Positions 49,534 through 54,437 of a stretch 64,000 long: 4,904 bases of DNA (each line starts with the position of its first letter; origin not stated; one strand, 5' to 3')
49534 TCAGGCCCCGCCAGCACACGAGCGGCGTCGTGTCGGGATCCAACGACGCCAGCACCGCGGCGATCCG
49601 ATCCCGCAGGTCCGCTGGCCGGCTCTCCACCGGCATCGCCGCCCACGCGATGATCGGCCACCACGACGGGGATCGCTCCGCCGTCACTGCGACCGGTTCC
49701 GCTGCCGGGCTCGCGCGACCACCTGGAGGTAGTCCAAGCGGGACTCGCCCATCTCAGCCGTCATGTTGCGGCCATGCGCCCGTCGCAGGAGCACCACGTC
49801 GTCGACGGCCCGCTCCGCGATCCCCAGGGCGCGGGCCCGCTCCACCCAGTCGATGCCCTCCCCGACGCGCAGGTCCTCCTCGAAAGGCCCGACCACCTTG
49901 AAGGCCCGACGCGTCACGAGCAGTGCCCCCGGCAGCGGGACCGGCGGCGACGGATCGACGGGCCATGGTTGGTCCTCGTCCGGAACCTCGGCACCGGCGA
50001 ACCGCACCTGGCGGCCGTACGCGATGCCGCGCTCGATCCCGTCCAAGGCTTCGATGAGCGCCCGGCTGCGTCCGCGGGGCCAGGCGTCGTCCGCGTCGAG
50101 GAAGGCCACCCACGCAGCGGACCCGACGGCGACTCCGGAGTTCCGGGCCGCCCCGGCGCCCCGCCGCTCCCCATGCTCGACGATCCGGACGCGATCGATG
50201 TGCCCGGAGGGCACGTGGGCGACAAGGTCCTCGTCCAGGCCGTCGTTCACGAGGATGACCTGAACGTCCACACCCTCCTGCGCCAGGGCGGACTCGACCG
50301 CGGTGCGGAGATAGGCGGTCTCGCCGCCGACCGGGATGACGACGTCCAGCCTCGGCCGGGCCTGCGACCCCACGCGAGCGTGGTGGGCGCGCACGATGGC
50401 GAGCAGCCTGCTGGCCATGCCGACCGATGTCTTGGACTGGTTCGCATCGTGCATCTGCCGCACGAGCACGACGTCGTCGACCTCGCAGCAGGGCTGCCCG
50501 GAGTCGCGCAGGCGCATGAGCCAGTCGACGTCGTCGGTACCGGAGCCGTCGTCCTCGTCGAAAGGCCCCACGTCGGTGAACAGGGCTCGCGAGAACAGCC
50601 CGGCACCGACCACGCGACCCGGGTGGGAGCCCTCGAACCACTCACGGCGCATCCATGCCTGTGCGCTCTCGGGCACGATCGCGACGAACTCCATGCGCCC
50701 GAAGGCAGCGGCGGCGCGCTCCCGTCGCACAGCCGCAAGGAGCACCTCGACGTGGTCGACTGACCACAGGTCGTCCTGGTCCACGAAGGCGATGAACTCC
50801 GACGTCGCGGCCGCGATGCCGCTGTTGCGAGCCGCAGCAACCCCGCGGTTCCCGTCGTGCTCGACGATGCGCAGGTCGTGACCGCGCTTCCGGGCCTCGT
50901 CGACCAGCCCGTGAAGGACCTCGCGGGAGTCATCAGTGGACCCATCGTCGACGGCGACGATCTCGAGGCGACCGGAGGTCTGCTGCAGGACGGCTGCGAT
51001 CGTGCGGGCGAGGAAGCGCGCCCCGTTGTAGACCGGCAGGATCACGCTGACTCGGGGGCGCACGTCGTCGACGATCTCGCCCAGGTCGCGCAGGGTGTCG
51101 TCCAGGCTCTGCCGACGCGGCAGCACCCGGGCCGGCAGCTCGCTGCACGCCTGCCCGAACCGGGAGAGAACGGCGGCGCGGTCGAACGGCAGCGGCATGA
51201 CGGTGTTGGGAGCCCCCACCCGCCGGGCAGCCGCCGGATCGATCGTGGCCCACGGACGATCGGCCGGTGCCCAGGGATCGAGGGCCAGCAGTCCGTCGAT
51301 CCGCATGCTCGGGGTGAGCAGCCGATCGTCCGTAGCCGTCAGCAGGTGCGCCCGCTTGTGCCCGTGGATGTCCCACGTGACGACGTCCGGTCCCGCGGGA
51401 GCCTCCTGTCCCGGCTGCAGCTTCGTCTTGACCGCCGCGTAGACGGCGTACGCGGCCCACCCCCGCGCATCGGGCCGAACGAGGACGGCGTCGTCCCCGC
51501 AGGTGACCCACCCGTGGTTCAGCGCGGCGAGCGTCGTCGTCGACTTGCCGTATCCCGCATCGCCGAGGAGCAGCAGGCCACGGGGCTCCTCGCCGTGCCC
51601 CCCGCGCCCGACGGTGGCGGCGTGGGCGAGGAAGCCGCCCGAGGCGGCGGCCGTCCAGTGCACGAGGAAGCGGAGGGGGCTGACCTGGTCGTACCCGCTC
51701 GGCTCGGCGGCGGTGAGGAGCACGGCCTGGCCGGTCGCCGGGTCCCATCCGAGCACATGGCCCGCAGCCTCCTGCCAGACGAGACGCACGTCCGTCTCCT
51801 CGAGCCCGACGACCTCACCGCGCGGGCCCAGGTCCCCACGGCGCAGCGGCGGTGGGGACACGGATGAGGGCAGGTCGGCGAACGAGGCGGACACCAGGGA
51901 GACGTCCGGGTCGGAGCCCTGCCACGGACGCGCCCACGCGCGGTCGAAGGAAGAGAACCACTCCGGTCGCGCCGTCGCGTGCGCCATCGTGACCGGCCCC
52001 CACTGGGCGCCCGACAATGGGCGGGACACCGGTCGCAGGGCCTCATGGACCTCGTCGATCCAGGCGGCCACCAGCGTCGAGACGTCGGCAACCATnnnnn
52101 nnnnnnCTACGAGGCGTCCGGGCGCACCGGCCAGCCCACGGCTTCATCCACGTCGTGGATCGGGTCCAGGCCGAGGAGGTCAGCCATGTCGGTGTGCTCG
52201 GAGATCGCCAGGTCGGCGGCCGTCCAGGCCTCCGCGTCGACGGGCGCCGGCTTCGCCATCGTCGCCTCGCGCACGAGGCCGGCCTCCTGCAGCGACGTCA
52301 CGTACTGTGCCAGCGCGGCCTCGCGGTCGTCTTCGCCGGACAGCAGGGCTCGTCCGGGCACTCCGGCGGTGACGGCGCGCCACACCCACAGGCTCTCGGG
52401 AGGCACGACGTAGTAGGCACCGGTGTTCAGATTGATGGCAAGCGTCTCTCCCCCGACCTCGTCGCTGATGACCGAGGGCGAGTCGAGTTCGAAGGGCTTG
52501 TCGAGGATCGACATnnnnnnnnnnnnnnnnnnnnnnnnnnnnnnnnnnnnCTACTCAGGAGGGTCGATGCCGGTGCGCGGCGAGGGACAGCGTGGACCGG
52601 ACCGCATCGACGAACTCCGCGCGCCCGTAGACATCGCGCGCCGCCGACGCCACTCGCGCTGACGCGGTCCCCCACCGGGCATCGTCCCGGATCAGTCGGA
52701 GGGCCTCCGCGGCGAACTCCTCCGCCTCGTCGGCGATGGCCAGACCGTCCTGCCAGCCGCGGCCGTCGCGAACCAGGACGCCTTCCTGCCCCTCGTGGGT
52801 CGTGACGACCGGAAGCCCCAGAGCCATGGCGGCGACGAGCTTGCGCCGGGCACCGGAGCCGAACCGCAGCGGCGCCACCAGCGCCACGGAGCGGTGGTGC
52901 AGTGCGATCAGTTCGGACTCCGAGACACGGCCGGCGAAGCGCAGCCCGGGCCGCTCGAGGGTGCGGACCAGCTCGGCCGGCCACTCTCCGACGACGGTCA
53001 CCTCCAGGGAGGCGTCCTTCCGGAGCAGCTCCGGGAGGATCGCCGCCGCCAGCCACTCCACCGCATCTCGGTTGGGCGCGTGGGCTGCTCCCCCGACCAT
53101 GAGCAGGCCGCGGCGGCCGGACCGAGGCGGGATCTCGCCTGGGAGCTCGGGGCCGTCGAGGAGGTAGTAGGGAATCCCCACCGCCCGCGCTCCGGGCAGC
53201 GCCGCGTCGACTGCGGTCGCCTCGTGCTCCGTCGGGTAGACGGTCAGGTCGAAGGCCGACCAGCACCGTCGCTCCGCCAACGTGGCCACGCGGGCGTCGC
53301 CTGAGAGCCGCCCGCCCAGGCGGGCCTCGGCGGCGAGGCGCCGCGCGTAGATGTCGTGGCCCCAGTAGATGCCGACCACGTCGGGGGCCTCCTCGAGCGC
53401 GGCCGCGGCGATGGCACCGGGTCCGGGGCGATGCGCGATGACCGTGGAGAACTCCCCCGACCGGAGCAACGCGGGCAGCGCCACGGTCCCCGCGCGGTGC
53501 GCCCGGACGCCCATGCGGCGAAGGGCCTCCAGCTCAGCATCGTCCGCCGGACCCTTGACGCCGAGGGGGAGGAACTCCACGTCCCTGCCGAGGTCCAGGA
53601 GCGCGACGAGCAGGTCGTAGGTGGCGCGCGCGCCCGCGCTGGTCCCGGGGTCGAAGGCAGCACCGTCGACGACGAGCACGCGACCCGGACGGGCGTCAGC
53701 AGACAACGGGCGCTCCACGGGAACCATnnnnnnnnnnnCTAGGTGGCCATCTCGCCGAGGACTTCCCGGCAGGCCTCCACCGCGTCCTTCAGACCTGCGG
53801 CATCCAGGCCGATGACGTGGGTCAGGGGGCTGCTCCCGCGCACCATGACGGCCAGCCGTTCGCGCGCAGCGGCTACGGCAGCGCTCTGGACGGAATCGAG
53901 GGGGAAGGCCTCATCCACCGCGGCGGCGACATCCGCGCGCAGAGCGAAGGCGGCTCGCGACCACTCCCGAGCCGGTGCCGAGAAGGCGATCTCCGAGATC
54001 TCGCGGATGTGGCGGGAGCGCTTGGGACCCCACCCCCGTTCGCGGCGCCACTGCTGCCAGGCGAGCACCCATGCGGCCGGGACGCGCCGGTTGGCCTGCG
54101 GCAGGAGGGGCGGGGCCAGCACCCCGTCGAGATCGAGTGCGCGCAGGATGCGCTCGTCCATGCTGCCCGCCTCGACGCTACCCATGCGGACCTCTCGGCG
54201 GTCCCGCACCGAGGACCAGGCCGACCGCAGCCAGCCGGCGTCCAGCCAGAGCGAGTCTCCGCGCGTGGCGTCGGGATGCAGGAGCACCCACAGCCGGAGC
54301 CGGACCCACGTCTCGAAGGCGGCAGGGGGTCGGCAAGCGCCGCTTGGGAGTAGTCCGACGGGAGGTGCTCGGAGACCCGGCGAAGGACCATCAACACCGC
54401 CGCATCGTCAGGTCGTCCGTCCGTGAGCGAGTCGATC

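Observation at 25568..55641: About 30 kb dispersed, multi-precursor lasso-type RiPP super-cluster with an exceptional tailoring complement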

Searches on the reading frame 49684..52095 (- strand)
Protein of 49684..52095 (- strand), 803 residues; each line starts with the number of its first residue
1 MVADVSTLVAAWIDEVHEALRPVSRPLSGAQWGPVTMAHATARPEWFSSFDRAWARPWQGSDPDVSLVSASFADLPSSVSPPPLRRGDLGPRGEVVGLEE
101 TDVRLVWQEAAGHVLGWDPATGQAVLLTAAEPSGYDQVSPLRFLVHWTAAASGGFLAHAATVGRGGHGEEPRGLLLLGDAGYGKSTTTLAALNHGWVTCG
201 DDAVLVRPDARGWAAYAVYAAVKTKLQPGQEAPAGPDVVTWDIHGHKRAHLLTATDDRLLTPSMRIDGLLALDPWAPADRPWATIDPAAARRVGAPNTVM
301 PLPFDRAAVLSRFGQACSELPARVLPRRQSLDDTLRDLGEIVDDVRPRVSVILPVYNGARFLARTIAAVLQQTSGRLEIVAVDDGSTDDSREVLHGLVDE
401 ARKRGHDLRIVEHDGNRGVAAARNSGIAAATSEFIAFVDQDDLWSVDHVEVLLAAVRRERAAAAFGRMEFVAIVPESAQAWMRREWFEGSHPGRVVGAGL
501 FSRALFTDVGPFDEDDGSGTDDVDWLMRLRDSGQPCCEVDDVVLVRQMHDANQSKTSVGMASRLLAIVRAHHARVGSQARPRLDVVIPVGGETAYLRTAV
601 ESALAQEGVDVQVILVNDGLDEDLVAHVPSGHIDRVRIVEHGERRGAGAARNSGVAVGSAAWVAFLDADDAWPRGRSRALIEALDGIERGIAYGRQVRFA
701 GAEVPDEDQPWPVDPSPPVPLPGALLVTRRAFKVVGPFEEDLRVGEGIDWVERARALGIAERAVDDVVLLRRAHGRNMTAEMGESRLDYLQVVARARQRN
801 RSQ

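Call 7: search_protein_families(library=pfam, proteins=[window:49684-52095:-], max_evalue=0.01)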
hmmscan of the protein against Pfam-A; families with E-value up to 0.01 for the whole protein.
window:49684-52095:- (803 aa): 5 families
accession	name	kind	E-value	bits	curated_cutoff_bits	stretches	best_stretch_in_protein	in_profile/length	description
PF00535.33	Glycos_transf_2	-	2.4e-54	184.2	23.3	2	350-468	1-115/168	Glycosyl transferase family 2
PF10111.15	Glyco_tranf_2_2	-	9.1e-20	71.7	27.3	1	350-454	1-104/276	Glycosyltransferase like family 2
PF13641.12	Glyco_tranf_2_3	-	7.4e-19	69.1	27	2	347-538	1-203/230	Glycosyltransferase like family 2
PF13704.12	Glyco_tranf_2_4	-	0.00038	21.3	27.5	0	358-448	3-88/98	Glycosyl transferase family 2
PF07475.17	Hpr_kinase_C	-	0.003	17.5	33.3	1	173-207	20-54/171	HPr Serine kinase C-terminal domain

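Call 14: search_protein_families(library=ncbifam, proteins=[window:49684-52095:-], max_evalue=0.01)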
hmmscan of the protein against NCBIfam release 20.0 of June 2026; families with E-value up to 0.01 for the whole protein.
window:49684-52095:- (803 aa): 30 families (the best 25 are shown)
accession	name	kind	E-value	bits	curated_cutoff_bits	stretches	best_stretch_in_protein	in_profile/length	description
TIGR03965.1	mycofact_glyco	equivalog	7.5e-37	127.3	280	3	331-534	58-268/467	mycofactocin biosynthesis glycosyltransferase MftF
NF007482.0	PRK10073.1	equivalog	2.9e-35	121.8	423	2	346-455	5-109/334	glycosyltransferase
NF047683.1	TeichurnBiosyTuaG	equivalog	1.1e-33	116.9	400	2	345-472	4-127/252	teichuronic acid biosynthesis protein TuaG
TIGR03937.1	PgaC_IcaA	equivalog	1.2e-24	87.1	422.3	2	344-464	42-158/407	poly-beta-1,6-N-acetyl-D-glucosamine synthase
NF041875.1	EPS_EpsD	equivalog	3.1e-24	86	370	2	349-471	1-119/325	exopolysaccharide biosynthesis glycosyltransferase EpsD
TIGR04283.1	glyco_like_mftF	equivalog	1.2e-20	74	182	2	349-542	1-182/221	TIGR04283 family arsenosugar biosynthesis glycosyltransferase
NF041394.1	GtaseAglG_Halo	equivalog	1.2e-19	70.8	440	2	348-469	2-120/304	glucosyl-dolichyl phosphate glucuronosyltransferase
NF050050.1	ProtGlycPglI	equivalog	5.8e-18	65.3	500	2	347-455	2-107/306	GalNAc(5)-diNAcBac-PP-undecaprenol beta-1,3-glucosyltransferase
NF038302.1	EPS_HpsE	equivalog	2.4e-16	59.6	300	1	349-466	3-121/307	hormogonium polysaccharide biosynthesis glycosyltransferase HpsE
TIGR04017.1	WcaA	equivalog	2.6e-16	60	495.75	1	346-458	4-112/279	colanic acid biosynthesis glycosyltransferase WcaA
NF007453.0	PRK10018.1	equivalog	4.9e-16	59.2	382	1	346-459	5-114/280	colanic acid biosynthesis glycosyltransferase WcaA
TIGR04242.1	nodulat_NodC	equivalog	1.1e-13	51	550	1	343-469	44-169/395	chitooligosaccharide synthase NodC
NF053739.1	GlytfEpsEBac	equivalog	1.5e-13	50.4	450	1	347-449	1-100/265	glycosyltransferase EpsE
NF050819.1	PolSacchBiosHfsG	equivalog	2.2e-12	46.8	500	2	345-530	10-202/302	polysaccharide biosynthesis protein HfsG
TIGR03469.1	HpnB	hypoth_equivalog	1.1e-11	44.4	379.25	1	343-461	40-165/386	hopene-associated glycosyltransferase HpnB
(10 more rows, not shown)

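Call 26: find_homologous_proteins(query=window:49684-52095:-, max_evalue=1e-20)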
Query window:49684-52095:- (803 aa): 25 proteins with E <= 1e-20 among 8000 candidates.
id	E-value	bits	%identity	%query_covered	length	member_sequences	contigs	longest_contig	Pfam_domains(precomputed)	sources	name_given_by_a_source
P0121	1.4e-235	803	51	98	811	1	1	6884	PF10111.15,PF13506.14,PF13641.13,PF00535.33,PF27840.1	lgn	-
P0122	5.4e-229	781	49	97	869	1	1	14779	PF10111.15,PF13641.13,PF00535.33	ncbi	-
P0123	7.2e-229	780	49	98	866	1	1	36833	PF10111.15,PF13641.13,PF00535.33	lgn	-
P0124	3.0e-224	765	48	98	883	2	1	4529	PF10111.15,PF13641.13,PF00535.33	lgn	-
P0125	1.1e-223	763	49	96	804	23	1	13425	PF10111.15,PF13641.13,PF00535.33,PF27840.1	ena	-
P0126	2.6e-223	762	47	99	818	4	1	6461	PF10111.15,PF13641.13,PF00535.33,PF27840.1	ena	-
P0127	1.5e-221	756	48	98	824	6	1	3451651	PF10111.15,PF13641.13,PF00535.33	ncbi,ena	-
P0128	1.4e-220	753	47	99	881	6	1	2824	PF10111.15,PF13641.13,PF00535.33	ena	-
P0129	6.6e-188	645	46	99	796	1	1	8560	PF10111.15,PF13641.13,PF00535.33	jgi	jgi:glycosyltransferase involved in cell wall biosynthesis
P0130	6.1e-169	582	43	99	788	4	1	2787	PF10111.15,PF13641.13,PF00535.33,PF27840.1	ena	-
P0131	2.3e-168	580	50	68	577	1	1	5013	PF10111.15,PF13641.13,PF00535.33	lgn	-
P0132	1.6e-164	567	48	71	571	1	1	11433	PF10111.15,PF13641.13,PF00535.33,PF27840.1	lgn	-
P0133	6.3e-160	552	43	96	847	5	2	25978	PF10111.15,PF13641.13,PF00535.33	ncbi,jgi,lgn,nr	ncbi:MAG: glycosyltransferase [Actinobacteria bacterium]|nr:glycosyltransferase [Actinomycetota bact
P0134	2.7e-158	547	49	68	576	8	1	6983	PF10111.15,PF00535.33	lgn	-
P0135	1.1e-152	528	47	71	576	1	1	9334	PF10111.15,PF13641.13,PF00535.33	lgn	-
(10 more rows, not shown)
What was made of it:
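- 49684..52095 (-): HprK-like-GT2-GT2 fusion. About 21 relatives exist at 43-51% identity (call 26).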

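Call 27: find_encoding_contigs(protein=P0127, flank=10000, max_places=2)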
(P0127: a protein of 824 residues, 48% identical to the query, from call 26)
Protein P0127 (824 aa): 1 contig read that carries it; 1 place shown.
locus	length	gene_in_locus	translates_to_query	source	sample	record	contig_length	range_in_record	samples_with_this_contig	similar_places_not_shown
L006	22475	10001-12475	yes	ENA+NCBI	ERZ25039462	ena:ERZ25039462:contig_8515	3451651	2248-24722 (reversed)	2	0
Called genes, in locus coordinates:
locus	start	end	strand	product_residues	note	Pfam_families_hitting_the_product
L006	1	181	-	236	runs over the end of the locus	PF00041:fn3, PF16656:Pur_ac_phosph_N (faint), PF25059:FN3_DSCAM-DSCAML_C (faint), PF28033:Fn3_ROS1 (faint), PF00041:fn3, PF00801:PKD (weak), PF18911:PKD_4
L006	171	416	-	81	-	PF00041:fn3 (weak)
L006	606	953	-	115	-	-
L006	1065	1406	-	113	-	-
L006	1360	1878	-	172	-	PF03382:DUF285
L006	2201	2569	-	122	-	PF02350:Epimerase_2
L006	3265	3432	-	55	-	PF14667:Polysacc_synt_C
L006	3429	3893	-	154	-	PF14667:Polysacc_synt_C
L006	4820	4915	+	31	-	-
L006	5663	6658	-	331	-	PF14907:NTP_transf_5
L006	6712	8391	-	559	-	PF00005:ABC_tran, PF02463:SMC_N (faint)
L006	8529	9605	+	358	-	PF13692:Glyco_trans_1_4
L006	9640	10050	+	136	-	-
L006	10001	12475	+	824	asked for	PF00535:Glycos_transf_2, PF10111:Glyco_tranf_2_2, PF13641:Glyco_tranf_2_3, PF00535:Glycos_transf_2, PF10111:Glyco_tranf_2_2, PF13641:Glyco_tranf_2_3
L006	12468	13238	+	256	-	-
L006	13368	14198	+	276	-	PF00106:adh_short, PF08659:KR, PF13561:adh_short_C2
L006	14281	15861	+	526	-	PF09913:DUF2142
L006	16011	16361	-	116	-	PF20432:Xre-like-HTH (faint), PF13560:HTH_31, PF01381:HTH_3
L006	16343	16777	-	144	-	-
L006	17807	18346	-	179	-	PF01548:DEDD_Tnp_IS110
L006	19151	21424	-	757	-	PF08706:D5_N, PF19263:DUF5906 (weak)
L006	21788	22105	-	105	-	-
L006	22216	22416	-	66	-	PF12728:HTH_17 (weak)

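Call 28: find_encoding_contigs(protein=P0123, flank=10000, max_places=2)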
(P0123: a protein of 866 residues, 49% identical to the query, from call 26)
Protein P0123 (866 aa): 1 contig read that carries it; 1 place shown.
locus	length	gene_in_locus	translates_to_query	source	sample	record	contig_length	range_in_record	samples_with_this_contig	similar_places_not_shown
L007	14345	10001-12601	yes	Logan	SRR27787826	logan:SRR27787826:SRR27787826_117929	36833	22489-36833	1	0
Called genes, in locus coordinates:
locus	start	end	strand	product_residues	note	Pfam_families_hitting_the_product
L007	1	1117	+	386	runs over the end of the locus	-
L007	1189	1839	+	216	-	PF00908:dTDP_sugar_isom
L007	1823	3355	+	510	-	PF00535:Glycos_transf_2, PF13641:Glyco_tranf_2_3 (weak)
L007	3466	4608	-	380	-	PF14907:NTP_transf_5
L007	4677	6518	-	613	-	-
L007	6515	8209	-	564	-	PF00005:ABC_tran, PF02463:SMC_N (faint), PF13304:AAA_21 (faint)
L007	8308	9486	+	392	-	PF00534:Glycos_transf_1, PF13692:Glyco_trans_1_4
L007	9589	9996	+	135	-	-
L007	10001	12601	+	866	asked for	PF00535:Glycos_transf_2, PF10111:Glyco_tranf_2_2, PF13641:Glyco_tranf_2_3, PF00535:Glycos_transf_2, PF10111:Glyco_tranf_2_2, PF13641:Glyco_tranf_2_3 (weak)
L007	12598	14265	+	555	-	PF01553:Acyltransferase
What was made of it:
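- Relatives lie beside polysaccharide genes: Polysacc_synt_C, Epimerase_2, dTDP_sugar_isom, Acyltransferase and DUF2142 (calls 27-28).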

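Call 29: find_encoding_contigs(protein=P0133, flank=10000, max_places=2)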
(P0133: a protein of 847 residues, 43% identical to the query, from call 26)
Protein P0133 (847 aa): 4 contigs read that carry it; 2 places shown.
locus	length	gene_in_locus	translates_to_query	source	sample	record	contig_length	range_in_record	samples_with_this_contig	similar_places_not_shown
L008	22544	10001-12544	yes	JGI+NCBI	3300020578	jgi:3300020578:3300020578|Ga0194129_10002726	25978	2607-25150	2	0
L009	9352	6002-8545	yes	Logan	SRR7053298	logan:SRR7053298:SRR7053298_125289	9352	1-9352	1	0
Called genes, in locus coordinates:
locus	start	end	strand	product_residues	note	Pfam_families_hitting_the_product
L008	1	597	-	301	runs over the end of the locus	PF00781:DAGK_cat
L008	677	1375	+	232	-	PF03167:UDG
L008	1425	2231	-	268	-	PF01925:TauE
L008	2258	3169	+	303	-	PF00701:DHDPS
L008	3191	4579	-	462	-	PF01474:DAHP_synth_2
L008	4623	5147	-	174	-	PF10759:BPA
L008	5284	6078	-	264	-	PF00106:adh_short, PF13561:adh_short_C2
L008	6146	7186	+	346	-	PF00296:Bac_luciferase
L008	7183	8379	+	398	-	PF14907:NTP_transf_5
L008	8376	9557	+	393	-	PF13439:Glyco_transf_4 (weak), PF13692:Glyco_trans_1_4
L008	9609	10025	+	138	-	-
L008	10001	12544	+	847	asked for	PF13641:Glyco_tranf_2_3, PF00535:Glycos_transf_2, PF10111:Glyco_tranf_2_2, PF00535:Glycos_transf_2, PF10111:Glyco_tranf_2_2 (weak), PF13641:Glyco_tranf_2_3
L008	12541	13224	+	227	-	-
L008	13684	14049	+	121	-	-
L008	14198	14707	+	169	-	-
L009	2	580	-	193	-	?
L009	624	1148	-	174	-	PF10759:BPA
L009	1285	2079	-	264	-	PF00106:adh_short, PF13561:adh_short_C2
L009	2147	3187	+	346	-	PF00296:Bac_luciferase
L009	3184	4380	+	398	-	PF14907:NTP_transf_5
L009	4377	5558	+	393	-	PF13439:Glyco_transf_4 (weak), PF13692:Glyco_trans_1_4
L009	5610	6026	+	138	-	-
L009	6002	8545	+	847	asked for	PF13641:Glyco_tranf_2_3, PF00535:Glycos_transf_2, PF10111:Glyco_tranf_2_2, PF00535:Glycos_transf_2, PF10111:Glyco_tranf_2_2 (weak), PF13641:Glyco_tranf_2_3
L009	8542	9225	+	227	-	-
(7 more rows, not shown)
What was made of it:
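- Module C stands alone in L006-L009 (calls 27-29).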

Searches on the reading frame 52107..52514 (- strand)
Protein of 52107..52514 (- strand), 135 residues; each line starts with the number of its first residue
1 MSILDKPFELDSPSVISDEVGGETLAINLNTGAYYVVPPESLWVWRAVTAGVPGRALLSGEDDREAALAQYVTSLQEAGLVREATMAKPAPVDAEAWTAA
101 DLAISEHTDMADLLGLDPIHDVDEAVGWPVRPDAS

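Call 7: search_protein_families(library=pfam, proteins=[window:52107-52514:-], max_evalue=0.01)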
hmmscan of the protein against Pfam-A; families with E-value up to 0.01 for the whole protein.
window:52107-52514:- (135 aa): 0 families

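Call 14: search_protein_families(library=ncbifam, proteins=[window:52107-52514:-], max_evalue=0.01)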
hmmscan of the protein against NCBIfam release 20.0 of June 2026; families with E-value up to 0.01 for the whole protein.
window:52107-52514:- (135 aa): 0 families

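Call 25: search_protein_families(library=pfam, proteins=[window:52107-52514:-], max_evalue=5)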
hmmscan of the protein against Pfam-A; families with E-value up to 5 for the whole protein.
window:52107-52514:- (135 aa): 1 family
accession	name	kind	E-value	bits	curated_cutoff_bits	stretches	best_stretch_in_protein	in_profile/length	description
PF18858.6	LPD39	-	0.089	12.9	27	1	51-114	23-86/198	Large polyvalent protein associated domain 39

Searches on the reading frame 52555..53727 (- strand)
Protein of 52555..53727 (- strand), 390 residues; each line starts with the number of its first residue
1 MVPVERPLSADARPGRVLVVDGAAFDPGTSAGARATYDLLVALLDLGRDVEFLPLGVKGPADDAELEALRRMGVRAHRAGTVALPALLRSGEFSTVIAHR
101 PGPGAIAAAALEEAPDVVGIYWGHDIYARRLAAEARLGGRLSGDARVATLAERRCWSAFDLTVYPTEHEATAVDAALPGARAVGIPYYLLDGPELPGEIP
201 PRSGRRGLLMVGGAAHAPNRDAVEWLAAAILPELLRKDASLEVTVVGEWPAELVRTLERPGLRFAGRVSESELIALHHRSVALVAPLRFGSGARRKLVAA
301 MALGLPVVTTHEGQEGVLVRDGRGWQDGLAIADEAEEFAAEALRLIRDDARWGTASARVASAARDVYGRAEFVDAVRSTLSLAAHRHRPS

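Call 7: search_protein_families(library=pfam, proteins=[window:52555-53727:-], max_evalue=0.01)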
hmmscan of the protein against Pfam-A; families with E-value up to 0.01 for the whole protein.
window:52555-53727:- (390 aa): 3 families
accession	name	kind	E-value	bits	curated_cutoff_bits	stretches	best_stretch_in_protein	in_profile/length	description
PF13692.12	Glyco_trans_1_4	-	6.5e-22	78.8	27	1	207-348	3-142/142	Glycosyl transferases group 1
PF00534.26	Glycos_transf_1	-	4.7e-08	33.2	26.4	1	233-354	39-160/172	Glycosyl transferases group 1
PF13439.12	Glyco_transf_4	-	5.6e-05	23.7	28.5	1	33-175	5-150/170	Glycosyltransferase Family 4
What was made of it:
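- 52555..53727 (-): GT1/GT4 glycosyltransferase. Glyco_trans_1_4 78.8 bits (call 7).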

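Call 91: search_protein_families(library=ncbifam, proteins=[window:52555-53727:-], max_evalue=1e-10)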
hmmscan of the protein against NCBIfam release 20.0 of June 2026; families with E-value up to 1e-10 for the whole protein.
window:52555-53727:- (390 aa): 1 family
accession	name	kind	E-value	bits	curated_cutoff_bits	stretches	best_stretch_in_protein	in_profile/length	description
TIGR03087.1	stp1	hypoth_equivalog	7.8e-21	74.7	316.65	1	196-355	215-369/397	TIGR03087 family PEP-CTERM/XrtA system glycosyltransferase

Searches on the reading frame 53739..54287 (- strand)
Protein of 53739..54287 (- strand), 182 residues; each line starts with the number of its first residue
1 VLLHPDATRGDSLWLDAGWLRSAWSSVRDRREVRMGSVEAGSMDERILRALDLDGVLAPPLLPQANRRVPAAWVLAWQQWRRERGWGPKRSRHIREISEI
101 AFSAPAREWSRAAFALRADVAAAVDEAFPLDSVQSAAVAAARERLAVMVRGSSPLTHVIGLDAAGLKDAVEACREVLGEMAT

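Call 7: search_protein_families(library=pfam, proteins=[window:53739-54287:-], max_evalue=0.01)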
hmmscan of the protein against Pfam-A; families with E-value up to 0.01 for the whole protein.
window:53739-54287:- (182 aa): 0 families

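Call 14: search_protein_families(library=ncbifam, proteins=[window:53739-54287:-], max_evalue=0.01)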
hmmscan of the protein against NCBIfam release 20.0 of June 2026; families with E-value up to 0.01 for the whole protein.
window:53739-54287:- (182 aa): 0 families

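Call 25: search_protein_families(library=pfam, proteins=[window:53739-54287:-], max_evalue=5)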
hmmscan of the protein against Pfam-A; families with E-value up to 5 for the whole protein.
window:53739-54287:- (182 aa): 1 family
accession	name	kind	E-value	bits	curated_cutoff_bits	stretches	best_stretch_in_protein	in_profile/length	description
PF15100.12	TMEM187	-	0.17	11.8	27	1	71-136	118-182/240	TMEM187 protein family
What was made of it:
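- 53739..54772 (-): g23: two half-ORFs in different frames; the sulfotransferase-like call is unverified. No HMM hit (calls 7, 14, 25).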
